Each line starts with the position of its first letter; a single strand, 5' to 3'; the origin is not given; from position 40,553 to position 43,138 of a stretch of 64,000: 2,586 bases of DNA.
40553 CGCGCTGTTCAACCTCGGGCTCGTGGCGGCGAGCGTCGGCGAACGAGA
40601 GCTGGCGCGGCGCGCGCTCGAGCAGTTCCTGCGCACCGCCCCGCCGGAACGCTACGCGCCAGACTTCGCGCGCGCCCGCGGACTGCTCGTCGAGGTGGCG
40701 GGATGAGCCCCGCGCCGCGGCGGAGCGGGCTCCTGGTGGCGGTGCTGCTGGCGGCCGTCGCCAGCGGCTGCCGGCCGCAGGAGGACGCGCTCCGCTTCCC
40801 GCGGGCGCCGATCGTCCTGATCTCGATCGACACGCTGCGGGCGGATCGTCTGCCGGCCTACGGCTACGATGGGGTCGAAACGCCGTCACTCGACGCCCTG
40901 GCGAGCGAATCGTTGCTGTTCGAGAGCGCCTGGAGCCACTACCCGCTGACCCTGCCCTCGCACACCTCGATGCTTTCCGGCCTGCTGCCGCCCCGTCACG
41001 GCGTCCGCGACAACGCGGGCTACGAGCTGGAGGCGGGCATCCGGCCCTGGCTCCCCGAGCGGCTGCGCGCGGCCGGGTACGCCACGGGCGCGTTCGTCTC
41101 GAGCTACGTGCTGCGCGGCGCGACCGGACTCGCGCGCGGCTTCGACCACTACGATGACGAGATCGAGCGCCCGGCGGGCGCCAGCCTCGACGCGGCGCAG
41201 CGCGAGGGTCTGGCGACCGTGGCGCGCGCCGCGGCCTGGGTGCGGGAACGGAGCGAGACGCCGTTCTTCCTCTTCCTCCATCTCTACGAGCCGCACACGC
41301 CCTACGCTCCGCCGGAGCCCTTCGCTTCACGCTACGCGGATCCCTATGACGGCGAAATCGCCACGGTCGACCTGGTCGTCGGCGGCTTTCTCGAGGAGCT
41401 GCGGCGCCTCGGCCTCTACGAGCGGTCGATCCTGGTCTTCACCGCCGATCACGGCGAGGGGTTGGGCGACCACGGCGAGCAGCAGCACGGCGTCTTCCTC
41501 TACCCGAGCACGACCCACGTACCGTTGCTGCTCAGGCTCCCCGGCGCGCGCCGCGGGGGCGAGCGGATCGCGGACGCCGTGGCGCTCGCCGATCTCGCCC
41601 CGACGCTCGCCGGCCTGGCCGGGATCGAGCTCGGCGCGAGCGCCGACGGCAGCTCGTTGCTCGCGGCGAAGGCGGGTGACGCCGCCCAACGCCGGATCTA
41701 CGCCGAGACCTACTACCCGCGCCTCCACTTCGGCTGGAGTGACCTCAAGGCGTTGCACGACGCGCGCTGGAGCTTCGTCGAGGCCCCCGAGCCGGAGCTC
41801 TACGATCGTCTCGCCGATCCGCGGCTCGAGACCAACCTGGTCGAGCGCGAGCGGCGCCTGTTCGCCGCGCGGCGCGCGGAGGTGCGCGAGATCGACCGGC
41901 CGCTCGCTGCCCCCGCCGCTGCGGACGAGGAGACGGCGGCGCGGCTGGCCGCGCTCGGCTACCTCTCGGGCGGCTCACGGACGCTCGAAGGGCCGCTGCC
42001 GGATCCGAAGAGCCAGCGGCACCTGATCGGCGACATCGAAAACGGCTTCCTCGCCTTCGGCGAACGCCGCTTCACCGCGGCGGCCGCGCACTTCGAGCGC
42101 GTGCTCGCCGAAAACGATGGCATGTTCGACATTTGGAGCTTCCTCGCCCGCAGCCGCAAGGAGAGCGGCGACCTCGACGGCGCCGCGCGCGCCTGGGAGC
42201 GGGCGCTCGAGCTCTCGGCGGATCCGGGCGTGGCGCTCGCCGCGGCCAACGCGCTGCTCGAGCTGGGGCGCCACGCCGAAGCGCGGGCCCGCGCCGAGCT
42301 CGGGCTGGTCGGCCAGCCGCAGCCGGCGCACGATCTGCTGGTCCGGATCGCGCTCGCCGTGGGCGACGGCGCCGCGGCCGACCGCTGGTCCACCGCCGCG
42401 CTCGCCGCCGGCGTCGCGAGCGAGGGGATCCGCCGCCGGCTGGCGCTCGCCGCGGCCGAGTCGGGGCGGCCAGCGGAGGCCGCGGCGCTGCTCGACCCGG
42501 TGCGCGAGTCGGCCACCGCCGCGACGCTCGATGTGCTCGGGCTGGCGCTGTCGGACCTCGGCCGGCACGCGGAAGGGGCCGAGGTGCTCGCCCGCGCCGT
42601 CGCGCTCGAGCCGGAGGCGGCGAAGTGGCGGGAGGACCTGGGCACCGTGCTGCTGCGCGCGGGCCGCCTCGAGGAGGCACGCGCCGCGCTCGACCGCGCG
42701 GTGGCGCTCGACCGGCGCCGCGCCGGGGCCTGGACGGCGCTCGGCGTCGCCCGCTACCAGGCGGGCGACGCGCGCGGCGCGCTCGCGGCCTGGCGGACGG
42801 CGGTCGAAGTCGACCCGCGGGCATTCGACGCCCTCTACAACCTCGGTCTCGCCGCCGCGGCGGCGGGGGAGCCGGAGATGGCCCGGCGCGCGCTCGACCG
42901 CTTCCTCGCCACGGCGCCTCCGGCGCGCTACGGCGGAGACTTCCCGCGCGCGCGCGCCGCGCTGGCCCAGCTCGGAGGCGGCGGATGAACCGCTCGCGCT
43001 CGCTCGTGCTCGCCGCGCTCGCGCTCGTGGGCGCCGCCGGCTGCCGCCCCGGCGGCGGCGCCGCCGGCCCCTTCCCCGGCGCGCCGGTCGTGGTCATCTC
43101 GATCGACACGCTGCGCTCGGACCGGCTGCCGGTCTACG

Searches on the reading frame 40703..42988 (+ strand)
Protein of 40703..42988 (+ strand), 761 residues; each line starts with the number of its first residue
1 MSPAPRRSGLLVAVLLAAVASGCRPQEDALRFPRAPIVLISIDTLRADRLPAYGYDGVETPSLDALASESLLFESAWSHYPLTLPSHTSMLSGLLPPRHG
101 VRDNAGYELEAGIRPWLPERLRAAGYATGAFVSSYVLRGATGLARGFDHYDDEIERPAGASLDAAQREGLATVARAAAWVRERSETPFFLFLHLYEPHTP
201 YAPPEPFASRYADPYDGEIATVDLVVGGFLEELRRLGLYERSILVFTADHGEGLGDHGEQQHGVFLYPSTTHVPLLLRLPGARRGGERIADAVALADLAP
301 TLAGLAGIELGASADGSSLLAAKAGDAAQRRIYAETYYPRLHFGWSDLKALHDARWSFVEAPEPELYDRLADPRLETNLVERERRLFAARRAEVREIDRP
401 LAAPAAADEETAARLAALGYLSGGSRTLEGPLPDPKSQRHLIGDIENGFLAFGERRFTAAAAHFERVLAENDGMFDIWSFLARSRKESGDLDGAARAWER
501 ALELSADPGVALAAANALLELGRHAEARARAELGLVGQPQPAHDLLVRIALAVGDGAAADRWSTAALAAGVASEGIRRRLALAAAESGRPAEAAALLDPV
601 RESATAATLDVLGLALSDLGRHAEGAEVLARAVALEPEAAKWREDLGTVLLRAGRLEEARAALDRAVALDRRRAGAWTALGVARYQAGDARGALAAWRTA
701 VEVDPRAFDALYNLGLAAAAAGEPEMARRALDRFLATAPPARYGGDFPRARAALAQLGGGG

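Call 15: search_protein_families(library=pfam, proteins=[window:40703-42988:+], max_evalue=0.001)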
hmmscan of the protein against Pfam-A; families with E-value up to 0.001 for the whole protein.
window:40703-42988:+ (761 aa): 17 families
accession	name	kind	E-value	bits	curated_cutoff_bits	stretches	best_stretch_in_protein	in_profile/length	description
PF00884.28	Sulfatase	-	7e-41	140.9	25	1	37-308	3-301/301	Sulfatase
PF07719.23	TPR_2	-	1.5e-21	75.1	27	0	645-671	6-32/34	Tetratricopeptide repeat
PF13432.12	TPR_16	-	2.8e-20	72.8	32.7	2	612-670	3-61/65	Tetratricopeptide repeat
PF14559.12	TPR_19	-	3.3e-18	66.2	25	2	619-678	4-63/68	Tetratricopeptide repeat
PF13414.12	TPR_11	-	2.4e-16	59.6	26.8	2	684-719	4-39/42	TPR repeat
PF00515.34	TPR_1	-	1.3e-14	53.7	27.8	0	676-705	3-32/34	Tetratricopeptide repeat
PF01663.27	Phosphodiest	-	1.1e-12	48.7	23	1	38-253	2-222/342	Type I phosphodiesterase / nucleotide pyrophosphatase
PF13181.12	TPR_8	-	6.7e-12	45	25.7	0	646-671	7-32/34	Tetratricopeptide repeat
PF13428.12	TPR_14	-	7.7e-11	42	23.5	0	645-681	6-42/44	Tetratricopeptide repeat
PF13431.12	TPR_17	-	5.2e-09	36.1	24.4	0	697-728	2-33/34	Tetratricopeptide repeat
PF16347.10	SGSH_C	-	1.1e-07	32.6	29.3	1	265-383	10-135/154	N-sulphoglucosamine sulphohydrolase, C-terminal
PF23914.1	TPR_CcmH_CycH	-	1.8e-07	31.6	42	1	612-701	56-148/158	Cytochrome c-type biogenesis protein H TPR domain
PF13174.12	TPR_6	-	2.9e-07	31.1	26.3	0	709-739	1-31/33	Tetratricopeptide repeat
PF13371.12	TPR_9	-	2.1e-06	28.1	35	1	621-674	10-63/73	Tetratricopeptide repeat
PF13424.12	TPR_12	-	1.2e-05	25.8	30.1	1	605-671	2-76/77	Tetratricopeptide repeat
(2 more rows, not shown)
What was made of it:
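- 40703..42988 (+): 'Sulfatase' plus TPR lipoprotein 2; its start overlaps the upstream stop by 4 nt. PF00884 at E = 7e-41 (call 15).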

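Call 56: search_protein_families(library=ncbifam, proteins=[window:40703-42988:+], max_evalue=0.00001)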
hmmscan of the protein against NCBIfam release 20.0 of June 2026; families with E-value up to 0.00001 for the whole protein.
window:40703-42988:+ (761 aa): 12 families
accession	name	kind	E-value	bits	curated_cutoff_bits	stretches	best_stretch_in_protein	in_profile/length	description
NF010322.0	PRK13759.1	equivalog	1.8e-41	142.2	481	2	212-385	267-442/486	arylsulfatase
TIGR03417.1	chol_sulfatase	equivalog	4e-35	121.7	433.45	2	215-383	255-423/500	choline-sulfatase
NF045661.1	HdlasePehA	equivalog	5e-23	81.5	900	1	215-327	284-396/506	phosphoric/sulfuric ester hydrolase PehA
NF052527.1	Mn_arylsulf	exception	1.8e-18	66.7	850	2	36-139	3-106/479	manganese-dependent arylsulfatase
NF040959.1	MamA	equivalog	2.8e-15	56.3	200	1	579-729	42-194/204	magnetosome protein MamA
TIGR02917.1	PEP_TPR_lipo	equivalog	4e-15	54.8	312.2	1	545-739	61-258/899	XrtA/PEP-CTERM system TPR-repeat protein PrsT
TIGR02552.1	LcrH_SycD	equivalog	4.2e-13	49.2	104.8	0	654-738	32-116/136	SycD/LcrH family type III secretion system chaperone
TIGR02521.1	type_IV_pilW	equivalog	2.1e-12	47.1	154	1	586-740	43-201/234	type IV pilus biogenesis/stability protein PilW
NF033920.0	C39_PA2778_fam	equivalog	8.7e-12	45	150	0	676-738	192-254/255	PA2778 family cysteine peptidase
NF033762.1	social_mot_Tgl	equivalog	1.8e-09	37.3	225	1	596-739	59-201/252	social motility TPR repeat lipoprotein Tgl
NF052415.1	T3SS_chap_SctY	equivalog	2.5e-09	37.6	70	0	622-701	21-104/106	type III secretion apparatus assembly chaperone SctY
NF038075.1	fam_STM4013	hypoth_equivalog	1.2e-06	28.2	250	0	36-99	9-70/261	STM4013/SEN3800 family hydrolase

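Call 68: search_solved_structures(query=window:40703-42988:+, max_evalue=1e-8, show_alignments=2)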
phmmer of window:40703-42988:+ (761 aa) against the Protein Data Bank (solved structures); distinct sequences matched with E-value up to 1e-8: 89 (the best 60 are shown).
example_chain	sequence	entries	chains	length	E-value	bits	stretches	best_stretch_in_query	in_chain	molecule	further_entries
9qhb_A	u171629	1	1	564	2.6e-87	297.4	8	613-722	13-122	Engineered tetratricopeptide repeat protein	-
8bu0_A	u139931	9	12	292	1.6e-50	175.7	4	620-723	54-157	Consensus tetratricopeptide repeat protein | Crystal structure of an 8-repeat consensus TPR superhelix with Zinc. | Monomer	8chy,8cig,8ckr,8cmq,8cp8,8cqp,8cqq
9qhc_A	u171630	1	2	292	5e-34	121.2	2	620-722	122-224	Engineered tetratricopeptide repeat protein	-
7oz8_AAA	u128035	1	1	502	3.1e-31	112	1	213-394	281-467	Choline-sulfatase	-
6pt6_B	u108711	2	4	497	5.5e-25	91.3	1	215-383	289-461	exo-2S-iota carrageenan S1 sulfatase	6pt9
6ptk_A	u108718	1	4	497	7.5e-25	90.8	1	215-383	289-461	exo-2S-iota carrageenan S1 sulfatase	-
6pt4_B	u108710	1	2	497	9e-25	90.6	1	215-383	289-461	exo-2S-iota carrageenan S1 sulfatase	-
7stt_A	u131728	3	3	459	9.4e-24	87.2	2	219-390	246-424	N-acetylgalactosamine-6-sulfatase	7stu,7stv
5g2v_A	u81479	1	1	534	6.2e-23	84.5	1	210-382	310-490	N-ACETYLGLUCOSAMINE-6-SULFATASE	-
7pth_A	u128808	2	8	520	2.3e-21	79.3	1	212-385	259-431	Choline sulfatase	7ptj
6fny_A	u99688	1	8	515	2.6e-21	79.1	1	212-385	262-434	Choline-sulfatase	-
6g5z_A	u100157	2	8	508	3.6e-21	78.7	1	212-385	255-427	Choline-sulfatase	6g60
4uph_A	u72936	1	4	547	2.9e-20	75.7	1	214-379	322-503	SULFATASE (SULFURIC ESTER HYDROLASE) PROTEIN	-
5fql_A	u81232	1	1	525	3.1e-20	75.6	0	198-283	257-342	IDURONATE-2-SULFATASE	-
6ioz_A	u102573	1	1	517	3.5e-20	75.4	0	198-283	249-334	Iduronate 2-sulfatase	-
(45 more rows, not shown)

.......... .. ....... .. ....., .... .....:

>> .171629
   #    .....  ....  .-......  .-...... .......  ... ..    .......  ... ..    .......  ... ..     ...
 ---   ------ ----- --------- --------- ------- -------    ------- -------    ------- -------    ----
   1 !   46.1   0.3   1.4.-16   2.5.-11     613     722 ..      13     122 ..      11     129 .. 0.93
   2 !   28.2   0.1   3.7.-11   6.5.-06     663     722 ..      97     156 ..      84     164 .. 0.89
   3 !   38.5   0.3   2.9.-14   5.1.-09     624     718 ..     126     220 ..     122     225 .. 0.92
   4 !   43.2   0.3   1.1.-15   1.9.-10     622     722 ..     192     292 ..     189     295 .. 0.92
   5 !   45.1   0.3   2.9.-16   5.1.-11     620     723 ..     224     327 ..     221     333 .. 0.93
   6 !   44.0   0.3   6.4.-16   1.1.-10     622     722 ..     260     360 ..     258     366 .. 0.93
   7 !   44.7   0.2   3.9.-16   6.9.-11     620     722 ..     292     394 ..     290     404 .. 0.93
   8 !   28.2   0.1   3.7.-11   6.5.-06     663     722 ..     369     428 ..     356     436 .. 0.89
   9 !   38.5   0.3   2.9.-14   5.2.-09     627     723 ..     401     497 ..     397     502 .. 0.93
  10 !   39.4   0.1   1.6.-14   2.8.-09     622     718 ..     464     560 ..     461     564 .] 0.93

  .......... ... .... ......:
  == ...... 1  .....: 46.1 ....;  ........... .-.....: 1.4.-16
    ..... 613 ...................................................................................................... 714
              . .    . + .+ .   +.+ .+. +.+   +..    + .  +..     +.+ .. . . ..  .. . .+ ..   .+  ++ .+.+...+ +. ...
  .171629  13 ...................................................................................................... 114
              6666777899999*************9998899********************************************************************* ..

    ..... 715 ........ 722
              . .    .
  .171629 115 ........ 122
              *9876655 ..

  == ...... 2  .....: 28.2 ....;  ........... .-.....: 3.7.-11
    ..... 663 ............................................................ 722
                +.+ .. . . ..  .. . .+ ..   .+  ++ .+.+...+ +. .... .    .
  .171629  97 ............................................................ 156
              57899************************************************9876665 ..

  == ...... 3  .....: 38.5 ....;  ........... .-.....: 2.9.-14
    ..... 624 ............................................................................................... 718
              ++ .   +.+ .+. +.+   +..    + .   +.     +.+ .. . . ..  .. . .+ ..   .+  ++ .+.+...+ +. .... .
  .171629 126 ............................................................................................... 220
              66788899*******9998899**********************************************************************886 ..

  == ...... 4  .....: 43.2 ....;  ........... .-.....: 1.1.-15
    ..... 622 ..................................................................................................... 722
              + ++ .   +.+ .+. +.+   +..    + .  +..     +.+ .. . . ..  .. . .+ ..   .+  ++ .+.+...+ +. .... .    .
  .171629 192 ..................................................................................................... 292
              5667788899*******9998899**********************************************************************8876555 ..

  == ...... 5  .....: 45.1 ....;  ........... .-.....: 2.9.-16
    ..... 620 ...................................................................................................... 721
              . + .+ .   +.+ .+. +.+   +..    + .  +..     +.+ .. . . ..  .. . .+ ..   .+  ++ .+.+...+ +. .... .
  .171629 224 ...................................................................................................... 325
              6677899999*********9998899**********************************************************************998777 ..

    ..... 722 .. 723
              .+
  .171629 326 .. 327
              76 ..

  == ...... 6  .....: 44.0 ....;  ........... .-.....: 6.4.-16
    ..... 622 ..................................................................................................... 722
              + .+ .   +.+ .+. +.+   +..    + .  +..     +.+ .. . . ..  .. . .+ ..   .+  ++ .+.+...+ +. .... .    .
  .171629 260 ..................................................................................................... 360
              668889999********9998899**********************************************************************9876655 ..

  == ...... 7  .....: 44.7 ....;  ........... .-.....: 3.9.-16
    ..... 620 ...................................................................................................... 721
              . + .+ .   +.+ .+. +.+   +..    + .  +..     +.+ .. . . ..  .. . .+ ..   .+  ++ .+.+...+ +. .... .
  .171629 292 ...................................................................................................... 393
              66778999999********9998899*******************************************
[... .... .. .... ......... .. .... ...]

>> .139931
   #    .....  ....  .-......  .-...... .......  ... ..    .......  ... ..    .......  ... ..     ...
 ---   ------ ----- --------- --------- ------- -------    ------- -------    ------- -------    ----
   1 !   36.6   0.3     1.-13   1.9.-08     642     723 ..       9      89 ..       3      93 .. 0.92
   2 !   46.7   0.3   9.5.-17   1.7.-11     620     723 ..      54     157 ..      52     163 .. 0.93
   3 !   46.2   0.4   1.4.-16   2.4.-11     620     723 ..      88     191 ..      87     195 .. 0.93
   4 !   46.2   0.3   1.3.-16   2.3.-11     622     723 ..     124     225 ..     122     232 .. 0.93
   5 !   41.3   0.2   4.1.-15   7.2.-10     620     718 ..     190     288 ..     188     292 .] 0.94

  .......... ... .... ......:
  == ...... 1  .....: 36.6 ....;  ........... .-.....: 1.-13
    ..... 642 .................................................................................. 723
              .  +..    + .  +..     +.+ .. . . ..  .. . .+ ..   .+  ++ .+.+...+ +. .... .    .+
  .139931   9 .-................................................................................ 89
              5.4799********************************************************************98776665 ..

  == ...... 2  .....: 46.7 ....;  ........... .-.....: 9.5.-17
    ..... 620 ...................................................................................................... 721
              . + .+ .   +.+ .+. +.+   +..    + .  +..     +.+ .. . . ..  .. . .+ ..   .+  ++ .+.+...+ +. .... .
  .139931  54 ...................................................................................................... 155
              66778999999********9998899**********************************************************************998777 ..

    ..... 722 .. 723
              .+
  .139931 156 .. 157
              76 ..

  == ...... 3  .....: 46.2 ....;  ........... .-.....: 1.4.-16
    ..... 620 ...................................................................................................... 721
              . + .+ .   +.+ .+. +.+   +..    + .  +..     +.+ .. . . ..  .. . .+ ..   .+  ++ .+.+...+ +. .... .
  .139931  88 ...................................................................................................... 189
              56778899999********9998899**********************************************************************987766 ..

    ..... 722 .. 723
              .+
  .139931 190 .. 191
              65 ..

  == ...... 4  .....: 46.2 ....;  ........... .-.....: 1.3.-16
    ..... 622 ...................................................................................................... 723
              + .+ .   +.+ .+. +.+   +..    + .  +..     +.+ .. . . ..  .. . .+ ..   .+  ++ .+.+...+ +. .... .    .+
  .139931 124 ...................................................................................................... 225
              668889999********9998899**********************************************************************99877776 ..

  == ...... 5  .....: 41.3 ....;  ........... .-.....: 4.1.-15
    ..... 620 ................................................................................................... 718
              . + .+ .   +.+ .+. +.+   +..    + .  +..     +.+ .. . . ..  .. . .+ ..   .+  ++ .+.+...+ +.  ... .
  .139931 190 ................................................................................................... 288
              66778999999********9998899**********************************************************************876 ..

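Call 85: search_protein_families(library=padloc, proteins=[window:40703-42988:+], max_evalue=0.001)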
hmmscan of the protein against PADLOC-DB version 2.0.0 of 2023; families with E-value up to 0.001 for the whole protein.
window:40703-42988:+ (761 aa): 0 families

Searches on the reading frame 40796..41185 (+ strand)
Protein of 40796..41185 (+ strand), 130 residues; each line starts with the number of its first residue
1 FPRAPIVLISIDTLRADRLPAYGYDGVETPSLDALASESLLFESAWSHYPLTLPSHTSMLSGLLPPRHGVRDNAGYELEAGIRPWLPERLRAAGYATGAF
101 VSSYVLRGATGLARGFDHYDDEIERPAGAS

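Call 69: search_solved_structures(query=window:40796-41185:+, max_evalue=0.001, show_alignments=4)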
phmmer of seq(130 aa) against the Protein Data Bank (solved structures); distinct sequences matched with E-value up to 0.001: 48.
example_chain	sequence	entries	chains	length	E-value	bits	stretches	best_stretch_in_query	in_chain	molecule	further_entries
4fdi_A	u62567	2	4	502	4.8e-09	39.7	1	4-97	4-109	N-acetylgalactosamine-6-sulfatase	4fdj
9bas_B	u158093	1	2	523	6.7e-09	39.3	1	5-100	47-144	S1_15A sulfatase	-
9koq_A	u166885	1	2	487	6.7e-09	39.3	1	5-118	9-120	Sulfatase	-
7pth_A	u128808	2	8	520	1e-08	38.6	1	5-99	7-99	Choline sulfatase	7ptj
7oz8_AAA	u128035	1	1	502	1.4e-08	38.3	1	5-98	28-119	Choline-sulfatase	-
6g5z_A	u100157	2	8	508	1.7e-08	38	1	6-99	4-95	Choline-sulfatase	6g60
6fny_A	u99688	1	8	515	2.4e-08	37.5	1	5-99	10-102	Choline-sulfatase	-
6ioz_A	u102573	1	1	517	2.7e-08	37.3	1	6-98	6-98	Iduronate 2-sulfatase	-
5fql_A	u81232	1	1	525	2.7e-08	37.3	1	6-98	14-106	IDURONATE-2-SULFATASE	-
3ed4_A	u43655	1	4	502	3e-08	37.1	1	6-99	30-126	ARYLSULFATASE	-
2qzu_A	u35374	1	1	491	1.4e-07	35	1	3-77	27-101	Putative sulfatase yidJ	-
5g2v_A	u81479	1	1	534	2.6e-07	34.1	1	5-119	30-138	N-ACETYLGLUCOSAMINE-6-SULFATASE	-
9s85_A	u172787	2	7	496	5.6e-07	33.1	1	3-99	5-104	Sulfatase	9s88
7stt_A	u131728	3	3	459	6e-07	32.9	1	5-99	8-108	N-acetylgalactosamine-6-sulfatase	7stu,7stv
9s7x_A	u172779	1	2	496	1.1e-06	32.2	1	3-99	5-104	Sulfatase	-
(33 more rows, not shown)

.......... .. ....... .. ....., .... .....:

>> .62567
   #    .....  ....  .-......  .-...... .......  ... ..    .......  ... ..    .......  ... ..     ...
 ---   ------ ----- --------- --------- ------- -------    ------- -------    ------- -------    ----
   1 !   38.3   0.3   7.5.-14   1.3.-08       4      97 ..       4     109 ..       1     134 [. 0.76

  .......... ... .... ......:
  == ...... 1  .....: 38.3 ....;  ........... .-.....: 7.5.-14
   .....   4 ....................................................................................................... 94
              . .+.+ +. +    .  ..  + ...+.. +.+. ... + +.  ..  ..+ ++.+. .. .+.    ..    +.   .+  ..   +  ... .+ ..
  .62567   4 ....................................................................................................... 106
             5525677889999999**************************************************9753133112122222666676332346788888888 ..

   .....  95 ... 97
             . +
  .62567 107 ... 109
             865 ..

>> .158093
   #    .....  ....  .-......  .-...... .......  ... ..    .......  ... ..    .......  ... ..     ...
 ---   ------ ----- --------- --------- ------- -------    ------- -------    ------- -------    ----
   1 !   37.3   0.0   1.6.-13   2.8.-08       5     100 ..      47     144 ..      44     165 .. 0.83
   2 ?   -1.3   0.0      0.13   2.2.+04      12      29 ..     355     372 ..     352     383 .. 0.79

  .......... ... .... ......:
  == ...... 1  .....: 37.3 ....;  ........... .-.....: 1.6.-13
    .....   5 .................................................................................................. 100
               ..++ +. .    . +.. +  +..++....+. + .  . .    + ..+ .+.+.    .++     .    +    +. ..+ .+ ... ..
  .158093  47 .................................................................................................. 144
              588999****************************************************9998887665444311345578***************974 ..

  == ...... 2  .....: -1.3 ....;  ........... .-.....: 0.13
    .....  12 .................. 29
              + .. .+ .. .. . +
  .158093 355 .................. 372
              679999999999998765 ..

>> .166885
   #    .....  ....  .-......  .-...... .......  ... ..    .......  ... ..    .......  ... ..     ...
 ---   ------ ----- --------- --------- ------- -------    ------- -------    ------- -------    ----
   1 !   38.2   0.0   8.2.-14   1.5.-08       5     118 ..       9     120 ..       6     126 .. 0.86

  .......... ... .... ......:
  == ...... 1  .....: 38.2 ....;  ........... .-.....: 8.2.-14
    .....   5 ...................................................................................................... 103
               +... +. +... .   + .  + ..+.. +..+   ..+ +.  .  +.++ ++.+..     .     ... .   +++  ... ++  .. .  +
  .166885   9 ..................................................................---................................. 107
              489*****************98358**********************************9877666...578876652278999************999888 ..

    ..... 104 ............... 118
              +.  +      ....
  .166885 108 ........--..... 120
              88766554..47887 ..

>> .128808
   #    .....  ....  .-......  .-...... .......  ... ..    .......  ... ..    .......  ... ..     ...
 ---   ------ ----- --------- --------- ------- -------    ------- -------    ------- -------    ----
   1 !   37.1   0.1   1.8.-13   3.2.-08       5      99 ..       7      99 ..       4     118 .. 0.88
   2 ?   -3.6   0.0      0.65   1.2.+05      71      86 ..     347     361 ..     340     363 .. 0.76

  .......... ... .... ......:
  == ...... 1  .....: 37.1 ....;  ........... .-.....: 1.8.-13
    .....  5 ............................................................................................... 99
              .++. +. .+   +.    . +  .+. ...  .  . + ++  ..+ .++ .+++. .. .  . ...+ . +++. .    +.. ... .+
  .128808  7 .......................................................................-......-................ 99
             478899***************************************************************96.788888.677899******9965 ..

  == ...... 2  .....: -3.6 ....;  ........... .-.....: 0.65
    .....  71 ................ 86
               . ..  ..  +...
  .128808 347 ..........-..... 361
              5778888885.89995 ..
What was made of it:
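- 40703..42988 (+): T-L-P-S-H aligns to the C-x-P-x-R formylglycine motif of solved sulfatases (call 69).
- On Formylglycine-dependent sulfatases (type I): T-L-P-S-H aligns to the signature of GALNS and other solved sulfatases (call 69).
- The motif itself is from call 69.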
